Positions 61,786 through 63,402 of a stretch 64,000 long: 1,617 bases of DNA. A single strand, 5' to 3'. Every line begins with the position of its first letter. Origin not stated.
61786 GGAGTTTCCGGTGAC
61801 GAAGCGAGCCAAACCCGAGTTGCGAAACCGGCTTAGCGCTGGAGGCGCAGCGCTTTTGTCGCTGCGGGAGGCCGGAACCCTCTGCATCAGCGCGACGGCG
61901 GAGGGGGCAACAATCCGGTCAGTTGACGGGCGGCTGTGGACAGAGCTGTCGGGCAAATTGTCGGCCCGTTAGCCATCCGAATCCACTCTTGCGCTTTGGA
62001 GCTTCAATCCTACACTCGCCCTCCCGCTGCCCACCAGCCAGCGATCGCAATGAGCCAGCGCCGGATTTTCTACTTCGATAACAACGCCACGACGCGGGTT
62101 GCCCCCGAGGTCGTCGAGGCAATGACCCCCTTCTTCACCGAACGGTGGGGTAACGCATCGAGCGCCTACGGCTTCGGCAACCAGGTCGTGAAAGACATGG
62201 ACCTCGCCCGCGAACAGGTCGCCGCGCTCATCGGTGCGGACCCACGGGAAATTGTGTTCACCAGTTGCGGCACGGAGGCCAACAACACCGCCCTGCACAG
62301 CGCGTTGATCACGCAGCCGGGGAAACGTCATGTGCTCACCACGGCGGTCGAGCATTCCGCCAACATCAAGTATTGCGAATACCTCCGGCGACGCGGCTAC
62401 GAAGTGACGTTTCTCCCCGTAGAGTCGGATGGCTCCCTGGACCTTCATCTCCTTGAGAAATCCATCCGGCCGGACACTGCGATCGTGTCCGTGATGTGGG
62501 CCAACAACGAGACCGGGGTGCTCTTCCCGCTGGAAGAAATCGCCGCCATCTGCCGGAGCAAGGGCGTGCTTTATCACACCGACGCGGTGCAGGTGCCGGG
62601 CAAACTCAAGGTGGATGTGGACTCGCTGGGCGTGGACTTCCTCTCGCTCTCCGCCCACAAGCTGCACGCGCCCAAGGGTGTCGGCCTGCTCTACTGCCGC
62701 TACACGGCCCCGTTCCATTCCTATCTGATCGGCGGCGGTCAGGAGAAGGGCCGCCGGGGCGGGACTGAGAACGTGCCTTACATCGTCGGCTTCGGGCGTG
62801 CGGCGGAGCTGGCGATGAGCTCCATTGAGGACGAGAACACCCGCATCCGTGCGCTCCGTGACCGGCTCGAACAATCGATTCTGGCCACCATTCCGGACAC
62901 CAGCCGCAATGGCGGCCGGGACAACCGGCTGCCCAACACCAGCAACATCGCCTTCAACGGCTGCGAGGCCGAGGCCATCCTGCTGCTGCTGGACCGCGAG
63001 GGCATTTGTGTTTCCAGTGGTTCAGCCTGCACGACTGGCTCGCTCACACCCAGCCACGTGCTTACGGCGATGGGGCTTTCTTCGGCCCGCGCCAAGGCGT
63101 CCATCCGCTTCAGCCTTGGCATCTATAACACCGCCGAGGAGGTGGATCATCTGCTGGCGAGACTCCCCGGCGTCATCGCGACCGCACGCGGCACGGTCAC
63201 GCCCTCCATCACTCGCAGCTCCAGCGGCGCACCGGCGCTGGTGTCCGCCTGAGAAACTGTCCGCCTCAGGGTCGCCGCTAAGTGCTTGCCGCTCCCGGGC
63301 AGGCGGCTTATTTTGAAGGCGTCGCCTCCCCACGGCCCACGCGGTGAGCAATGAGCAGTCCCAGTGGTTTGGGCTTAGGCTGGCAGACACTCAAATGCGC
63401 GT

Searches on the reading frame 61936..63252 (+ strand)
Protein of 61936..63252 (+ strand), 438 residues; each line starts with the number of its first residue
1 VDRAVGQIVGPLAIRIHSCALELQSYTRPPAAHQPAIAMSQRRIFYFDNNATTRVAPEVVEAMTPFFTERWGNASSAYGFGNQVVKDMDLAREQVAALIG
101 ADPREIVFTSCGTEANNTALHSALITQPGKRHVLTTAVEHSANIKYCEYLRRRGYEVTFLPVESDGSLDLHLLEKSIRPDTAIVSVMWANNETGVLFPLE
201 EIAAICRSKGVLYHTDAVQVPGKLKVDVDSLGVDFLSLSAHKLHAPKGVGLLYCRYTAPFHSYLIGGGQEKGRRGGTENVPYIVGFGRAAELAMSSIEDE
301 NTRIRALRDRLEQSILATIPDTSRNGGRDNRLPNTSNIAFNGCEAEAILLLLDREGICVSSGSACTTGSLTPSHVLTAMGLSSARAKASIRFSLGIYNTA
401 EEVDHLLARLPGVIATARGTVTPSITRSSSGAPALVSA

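Call 82: search_protein_families(library=pfam, proteins=[window:61936-63252:+], max_evalue=0.00001)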
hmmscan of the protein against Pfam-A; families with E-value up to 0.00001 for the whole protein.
window:61936-63252:+ (438 aa): 3 families
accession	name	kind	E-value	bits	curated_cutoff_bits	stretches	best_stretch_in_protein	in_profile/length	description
PF00266.25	Aminotran_5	-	2e-89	300.6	21.5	1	46-406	2-371/371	Aminotransferase class-V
PF01212.27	Beta_elim_lyase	-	1e-07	32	27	1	92-217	38-169/288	Beta-eliminating lyase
PF01041.23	DegT_DnrJ_EryC1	-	2.3e-06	27.5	19.8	1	94-219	32-148/360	DegT/DnrJ/EryC1/StrS aminotransferase family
